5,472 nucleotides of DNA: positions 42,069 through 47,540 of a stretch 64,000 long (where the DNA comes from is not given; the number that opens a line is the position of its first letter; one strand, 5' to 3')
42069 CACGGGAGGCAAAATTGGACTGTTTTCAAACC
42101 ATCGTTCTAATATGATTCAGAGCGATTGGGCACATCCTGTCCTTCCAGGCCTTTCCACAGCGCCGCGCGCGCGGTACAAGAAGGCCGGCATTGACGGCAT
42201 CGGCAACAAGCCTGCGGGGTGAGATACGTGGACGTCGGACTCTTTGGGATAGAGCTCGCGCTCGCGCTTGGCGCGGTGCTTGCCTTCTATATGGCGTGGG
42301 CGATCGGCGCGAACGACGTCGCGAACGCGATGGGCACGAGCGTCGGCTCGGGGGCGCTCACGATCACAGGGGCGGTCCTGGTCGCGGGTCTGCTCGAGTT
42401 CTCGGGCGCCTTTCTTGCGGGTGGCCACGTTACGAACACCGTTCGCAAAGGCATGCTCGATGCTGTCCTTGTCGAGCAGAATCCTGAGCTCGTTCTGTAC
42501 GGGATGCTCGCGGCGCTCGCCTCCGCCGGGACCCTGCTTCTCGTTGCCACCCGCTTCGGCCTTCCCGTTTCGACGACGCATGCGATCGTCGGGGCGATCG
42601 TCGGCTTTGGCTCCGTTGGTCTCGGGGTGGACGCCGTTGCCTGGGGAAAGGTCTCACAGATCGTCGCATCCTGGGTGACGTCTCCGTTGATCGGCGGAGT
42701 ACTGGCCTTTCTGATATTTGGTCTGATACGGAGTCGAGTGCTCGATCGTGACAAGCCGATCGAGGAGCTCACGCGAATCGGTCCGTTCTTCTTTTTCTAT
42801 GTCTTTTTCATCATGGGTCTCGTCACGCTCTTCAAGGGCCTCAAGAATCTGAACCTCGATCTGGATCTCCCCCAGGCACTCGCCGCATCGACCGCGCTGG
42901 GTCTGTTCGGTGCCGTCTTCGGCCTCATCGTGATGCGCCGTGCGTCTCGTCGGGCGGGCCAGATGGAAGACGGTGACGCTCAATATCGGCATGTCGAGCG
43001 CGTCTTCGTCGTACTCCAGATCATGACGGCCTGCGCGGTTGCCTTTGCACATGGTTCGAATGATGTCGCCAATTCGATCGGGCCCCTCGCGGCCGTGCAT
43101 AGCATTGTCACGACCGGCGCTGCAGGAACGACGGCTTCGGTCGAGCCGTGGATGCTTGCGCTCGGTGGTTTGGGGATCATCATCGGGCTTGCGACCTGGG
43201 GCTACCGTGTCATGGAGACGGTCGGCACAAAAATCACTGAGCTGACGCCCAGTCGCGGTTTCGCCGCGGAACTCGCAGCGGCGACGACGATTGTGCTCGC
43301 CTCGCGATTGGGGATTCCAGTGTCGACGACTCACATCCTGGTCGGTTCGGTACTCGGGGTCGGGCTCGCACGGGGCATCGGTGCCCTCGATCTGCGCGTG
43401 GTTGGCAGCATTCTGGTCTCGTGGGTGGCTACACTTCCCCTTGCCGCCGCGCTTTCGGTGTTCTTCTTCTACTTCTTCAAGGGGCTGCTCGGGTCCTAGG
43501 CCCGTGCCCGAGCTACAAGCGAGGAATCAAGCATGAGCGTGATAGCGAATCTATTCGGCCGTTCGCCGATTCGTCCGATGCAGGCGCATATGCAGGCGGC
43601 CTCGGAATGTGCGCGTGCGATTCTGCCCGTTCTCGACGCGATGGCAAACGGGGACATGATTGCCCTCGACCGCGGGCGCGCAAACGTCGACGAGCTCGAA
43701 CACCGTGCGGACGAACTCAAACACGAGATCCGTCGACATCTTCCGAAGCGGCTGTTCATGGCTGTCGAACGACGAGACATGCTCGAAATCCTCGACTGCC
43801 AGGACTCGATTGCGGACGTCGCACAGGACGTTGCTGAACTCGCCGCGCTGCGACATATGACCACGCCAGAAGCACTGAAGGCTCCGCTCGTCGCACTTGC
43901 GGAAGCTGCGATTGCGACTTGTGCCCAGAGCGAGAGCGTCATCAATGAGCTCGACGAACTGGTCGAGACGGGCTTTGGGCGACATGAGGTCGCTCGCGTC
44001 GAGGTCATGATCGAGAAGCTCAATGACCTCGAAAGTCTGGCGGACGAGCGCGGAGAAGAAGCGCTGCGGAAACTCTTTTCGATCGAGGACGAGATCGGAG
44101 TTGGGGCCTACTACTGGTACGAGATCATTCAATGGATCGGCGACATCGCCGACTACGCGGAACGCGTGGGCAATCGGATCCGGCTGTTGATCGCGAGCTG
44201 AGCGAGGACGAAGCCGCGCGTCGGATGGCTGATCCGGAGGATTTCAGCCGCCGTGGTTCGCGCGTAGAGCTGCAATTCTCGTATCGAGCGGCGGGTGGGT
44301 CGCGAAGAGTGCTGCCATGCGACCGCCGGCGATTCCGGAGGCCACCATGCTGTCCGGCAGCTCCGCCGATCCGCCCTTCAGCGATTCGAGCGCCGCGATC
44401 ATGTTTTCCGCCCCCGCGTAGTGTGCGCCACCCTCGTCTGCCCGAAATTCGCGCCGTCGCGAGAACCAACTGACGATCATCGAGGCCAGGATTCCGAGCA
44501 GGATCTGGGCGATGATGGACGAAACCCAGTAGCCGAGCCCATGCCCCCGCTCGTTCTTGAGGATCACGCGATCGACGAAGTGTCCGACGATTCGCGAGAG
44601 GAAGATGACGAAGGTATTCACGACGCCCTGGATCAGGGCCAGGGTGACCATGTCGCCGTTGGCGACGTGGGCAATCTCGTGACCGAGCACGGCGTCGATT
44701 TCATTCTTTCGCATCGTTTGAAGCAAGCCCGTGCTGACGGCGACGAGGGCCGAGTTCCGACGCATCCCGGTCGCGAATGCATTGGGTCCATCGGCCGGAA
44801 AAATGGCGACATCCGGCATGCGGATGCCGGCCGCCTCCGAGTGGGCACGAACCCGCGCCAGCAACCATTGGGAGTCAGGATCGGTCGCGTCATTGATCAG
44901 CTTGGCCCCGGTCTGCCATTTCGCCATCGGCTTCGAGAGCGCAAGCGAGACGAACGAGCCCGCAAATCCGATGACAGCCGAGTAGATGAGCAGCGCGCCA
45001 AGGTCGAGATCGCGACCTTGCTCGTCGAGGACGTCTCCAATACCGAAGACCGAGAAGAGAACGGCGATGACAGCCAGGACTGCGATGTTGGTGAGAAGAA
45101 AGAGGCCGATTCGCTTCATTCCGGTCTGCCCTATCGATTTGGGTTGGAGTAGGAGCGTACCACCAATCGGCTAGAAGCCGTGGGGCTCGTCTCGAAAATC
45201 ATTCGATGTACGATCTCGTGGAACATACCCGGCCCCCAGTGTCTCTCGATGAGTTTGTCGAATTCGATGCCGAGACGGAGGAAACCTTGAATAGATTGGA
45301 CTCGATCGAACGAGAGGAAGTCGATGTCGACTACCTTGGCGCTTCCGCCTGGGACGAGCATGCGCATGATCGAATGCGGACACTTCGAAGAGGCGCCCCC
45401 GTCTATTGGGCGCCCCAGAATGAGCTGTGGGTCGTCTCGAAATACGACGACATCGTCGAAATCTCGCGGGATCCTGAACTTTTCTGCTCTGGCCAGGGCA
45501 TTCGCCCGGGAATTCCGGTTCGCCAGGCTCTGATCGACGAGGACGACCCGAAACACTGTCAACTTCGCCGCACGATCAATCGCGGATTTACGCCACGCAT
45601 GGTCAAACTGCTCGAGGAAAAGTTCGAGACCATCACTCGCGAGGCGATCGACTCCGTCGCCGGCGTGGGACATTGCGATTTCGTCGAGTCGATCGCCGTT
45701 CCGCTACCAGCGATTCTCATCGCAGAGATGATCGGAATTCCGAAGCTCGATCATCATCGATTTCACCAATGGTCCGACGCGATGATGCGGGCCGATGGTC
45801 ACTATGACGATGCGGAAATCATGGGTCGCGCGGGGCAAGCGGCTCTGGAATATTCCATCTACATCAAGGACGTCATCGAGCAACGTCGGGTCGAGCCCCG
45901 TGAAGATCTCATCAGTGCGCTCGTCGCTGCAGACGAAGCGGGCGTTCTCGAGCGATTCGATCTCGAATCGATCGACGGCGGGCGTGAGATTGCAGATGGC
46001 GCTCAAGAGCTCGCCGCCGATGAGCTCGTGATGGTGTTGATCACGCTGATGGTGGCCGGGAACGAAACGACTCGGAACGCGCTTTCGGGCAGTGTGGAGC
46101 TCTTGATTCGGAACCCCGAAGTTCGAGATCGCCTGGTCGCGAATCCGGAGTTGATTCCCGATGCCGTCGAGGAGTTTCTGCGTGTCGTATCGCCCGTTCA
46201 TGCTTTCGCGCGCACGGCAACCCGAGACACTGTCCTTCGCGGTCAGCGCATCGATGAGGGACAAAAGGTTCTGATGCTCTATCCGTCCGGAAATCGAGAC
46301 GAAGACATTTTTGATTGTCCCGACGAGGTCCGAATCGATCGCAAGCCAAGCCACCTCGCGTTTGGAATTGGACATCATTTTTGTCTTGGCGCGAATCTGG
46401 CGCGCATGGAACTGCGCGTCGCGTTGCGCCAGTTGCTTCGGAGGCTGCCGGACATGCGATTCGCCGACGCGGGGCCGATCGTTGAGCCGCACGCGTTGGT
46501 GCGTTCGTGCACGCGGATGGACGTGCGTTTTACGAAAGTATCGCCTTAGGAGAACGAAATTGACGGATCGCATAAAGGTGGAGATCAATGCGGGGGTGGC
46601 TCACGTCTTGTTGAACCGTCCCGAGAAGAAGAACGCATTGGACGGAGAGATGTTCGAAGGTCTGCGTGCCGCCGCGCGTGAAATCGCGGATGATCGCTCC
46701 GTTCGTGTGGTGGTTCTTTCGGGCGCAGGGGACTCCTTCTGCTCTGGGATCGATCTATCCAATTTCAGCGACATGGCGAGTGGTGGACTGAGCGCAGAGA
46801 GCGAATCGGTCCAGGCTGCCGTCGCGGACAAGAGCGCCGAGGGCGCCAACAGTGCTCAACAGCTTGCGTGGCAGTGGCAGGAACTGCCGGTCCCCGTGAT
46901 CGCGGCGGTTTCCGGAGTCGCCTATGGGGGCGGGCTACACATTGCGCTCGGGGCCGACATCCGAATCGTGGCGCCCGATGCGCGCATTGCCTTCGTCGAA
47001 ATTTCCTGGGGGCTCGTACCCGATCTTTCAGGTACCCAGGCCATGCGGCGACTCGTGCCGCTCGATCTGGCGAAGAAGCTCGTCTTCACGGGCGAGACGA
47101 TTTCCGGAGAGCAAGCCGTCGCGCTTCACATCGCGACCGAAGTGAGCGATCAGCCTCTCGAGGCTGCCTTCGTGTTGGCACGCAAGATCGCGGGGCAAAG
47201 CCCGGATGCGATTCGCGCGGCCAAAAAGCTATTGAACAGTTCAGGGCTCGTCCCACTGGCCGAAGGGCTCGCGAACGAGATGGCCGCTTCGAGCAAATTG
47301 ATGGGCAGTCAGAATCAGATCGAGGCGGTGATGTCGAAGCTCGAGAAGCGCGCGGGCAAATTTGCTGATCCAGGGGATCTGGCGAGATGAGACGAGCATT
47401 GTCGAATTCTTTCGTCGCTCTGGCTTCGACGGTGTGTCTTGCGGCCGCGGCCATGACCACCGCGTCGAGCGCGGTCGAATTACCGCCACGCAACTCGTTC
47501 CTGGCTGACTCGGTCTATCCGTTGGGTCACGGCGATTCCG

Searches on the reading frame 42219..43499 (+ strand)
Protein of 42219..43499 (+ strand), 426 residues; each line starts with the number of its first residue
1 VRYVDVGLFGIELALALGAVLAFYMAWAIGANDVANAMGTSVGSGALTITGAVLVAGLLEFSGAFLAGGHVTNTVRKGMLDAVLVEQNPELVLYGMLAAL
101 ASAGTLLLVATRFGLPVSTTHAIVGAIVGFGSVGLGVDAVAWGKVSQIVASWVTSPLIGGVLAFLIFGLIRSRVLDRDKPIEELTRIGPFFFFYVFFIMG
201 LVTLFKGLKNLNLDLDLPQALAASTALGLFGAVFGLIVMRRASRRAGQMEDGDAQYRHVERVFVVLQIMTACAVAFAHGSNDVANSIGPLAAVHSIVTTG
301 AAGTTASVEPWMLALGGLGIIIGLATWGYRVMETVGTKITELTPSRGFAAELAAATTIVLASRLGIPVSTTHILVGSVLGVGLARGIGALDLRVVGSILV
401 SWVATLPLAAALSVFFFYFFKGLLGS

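Call 10: search_protein_families(library=pfam, proteins=[window:42219-43499:+], max_evalue=0.001)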
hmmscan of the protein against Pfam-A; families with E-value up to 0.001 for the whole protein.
window:42219-43499:+ (426 aa): 2 families
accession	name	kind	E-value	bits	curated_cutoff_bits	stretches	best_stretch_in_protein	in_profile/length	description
PF01384.25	PHO4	-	1.2e-116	389.9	33.7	1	29-413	1-350/350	Phosphate transporter family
PF09339.16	HTH_IclR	-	0.00088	19.4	22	0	97-126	12-41/52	IclR helix-turn-helix domain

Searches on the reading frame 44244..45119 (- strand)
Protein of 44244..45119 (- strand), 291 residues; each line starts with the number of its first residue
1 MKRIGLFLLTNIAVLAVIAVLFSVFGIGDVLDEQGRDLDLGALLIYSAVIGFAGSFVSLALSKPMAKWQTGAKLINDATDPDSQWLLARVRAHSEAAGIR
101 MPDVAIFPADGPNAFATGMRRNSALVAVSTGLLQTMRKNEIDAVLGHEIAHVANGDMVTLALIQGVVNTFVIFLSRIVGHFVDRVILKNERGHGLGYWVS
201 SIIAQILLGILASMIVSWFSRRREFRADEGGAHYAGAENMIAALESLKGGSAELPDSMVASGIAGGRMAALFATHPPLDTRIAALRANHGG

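Call 10: search_protein_families(library=pfam, proteins=[window:44244-45119:-], max_evalue=0.001)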
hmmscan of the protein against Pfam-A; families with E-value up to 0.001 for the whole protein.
window:44244-45119:- (291 aa): 3 families
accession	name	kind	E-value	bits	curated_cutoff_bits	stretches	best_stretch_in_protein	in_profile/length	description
PF01435.24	Peptidase_M48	-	5.1e-35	121.4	20.3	1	84-287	5-184/186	Peptidase family M48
PF13940.11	Ldr_toxin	-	0.00035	21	27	1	204-222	16-34/35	Toxin Ldr, type I toxin-antitoxin system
PF05569.17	Peptidase_M56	-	0.0005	19.8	31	0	126-165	178-217/296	BlaR1 peptidase M56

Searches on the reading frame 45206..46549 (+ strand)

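Call 93: search_protein_families(library=pfam, proteins=[window:45206-46549:+], max_evalue=0.001)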
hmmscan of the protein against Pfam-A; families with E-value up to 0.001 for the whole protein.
window:45206-46549:+ (447 aa): 2 families
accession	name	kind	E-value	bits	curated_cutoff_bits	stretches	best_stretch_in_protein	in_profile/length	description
PF00067.27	p450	-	3.2e-27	95.8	22.8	1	201-413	201-431/462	Cytochrome P450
PF18312.6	ScsC_N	-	0.0007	19.7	25.8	0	305-324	8-27/34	Copper resistance protein ScsC N-terminal domain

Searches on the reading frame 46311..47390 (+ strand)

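Call 10: search_protein_families(library=pfam, proteins=[window:46311-47390:+], max_evalue=0.001)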
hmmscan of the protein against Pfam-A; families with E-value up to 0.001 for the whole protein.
window:46311-47390:+ (359 aa): 2 families
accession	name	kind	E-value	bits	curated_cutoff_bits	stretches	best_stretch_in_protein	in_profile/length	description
PF00378.25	ECH_1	-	6.5e-41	140.7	27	1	91-353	1-250/251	Enoyl-CoA hydratase/isomerase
PF16113.10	ECH_2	-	6.7e-34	118.3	27.2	1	97-348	2-242/335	Enoyl-CoA hydratase/isomerase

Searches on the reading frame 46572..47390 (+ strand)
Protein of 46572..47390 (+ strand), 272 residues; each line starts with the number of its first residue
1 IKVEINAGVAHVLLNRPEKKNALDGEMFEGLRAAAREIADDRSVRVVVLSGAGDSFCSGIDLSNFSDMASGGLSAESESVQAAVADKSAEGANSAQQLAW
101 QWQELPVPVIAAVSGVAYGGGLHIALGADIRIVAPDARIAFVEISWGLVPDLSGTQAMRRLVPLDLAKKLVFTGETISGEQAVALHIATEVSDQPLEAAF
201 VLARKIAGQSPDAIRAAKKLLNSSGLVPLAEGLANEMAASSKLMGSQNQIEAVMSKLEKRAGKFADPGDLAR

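Call 93: search_protein_families(library=pfam, proteins=[window:46572-47390:+], max_evalue=0.001)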
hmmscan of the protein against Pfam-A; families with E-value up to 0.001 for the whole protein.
window:46572-47390:+ (272 aa): 2 families
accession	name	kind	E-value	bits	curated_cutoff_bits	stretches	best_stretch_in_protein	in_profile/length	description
PF00378.25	ECH_1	-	2.3e-41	142.2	27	1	4-266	1-250/251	Enoyl-CoA hydratase/isomerase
PF16113.10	ECH_2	-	2.3e-34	119.9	27.2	1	10-261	2-242/335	Enoyl-CoA hydratase/isomerase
